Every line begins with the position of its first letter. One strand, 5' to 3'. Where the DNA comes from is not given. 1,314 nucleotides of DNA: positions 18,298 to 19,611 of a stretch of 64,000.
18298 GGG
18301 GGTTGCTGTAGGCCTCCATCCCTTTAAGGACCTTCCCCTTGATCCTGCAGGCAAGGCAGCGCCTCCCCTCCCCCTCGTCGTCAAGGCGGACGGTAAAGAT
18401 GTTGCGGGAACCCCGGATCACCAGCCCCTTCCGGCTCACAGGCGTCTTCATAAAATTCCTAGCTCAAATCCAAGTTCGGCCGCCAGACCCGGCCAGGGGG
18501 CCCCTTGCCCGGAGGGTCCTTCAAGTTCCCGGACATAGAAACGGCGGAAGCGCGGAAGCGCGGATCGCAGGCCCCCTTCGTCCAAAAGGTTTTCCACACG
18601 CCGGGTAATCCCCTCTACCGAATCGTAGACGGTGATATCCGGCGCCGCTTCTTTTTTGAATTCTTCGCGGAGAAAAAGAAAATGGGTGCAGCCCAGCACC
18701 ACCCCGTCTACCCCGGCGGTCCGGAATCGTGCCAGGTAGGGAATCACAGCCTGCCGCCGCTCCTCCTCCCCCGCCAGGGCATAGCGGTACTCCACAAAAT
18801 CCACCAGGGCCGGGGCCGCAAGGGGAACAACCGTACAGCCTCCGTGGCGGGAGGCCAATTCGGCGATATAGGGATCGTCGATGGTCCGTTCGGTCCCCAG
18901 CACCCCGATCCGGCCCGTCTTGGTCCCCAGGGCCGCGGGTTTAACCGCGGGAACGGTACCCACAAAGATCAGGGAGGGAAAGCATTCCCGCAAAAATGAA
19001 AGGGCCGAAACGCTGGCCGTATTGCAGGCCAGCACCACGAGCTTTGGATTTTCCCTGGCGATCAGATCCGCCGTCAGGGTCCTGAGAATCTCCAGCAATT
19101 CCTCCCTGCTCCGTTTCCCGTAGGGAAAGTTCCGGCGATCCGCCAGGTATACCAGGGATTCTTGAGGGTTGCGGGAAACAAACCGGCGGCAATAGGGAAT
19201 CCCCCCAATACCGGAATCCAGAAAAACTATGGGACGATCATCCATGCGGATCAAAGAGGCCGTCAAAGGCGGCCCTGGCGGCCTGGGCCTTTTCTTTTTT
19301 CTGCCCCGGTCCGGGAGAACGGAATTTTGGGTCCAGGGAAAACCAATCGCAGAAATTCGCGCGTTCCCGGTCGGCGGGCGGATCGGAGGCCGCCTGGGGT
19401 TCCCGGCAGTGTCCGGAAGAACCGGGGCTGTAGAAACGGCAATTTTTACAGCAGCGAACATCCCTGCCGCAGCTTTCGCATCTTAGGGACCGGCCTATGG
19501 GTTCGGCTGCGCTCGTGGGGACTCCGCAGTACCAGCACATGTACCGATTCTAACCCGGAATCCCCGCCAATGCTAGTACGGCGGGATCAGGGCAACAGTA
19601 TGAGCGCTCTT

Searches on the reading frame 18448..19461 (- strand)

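Call 57: search_protein_families(library=pfam, proteins=[window:18448-19461:-], max_evalue=0.00001)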
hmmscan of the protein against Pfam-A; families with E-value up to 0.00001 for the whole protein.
window:18448-19461:- (337 aa): 1 family
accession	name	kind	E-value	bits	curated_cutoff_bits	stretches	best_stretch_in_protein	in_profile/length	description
PF01177.27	Asp_Glu_race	-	1.2e-13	51.8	31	1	100-283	27-205/211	Asp/Glu/Hydantoin racemase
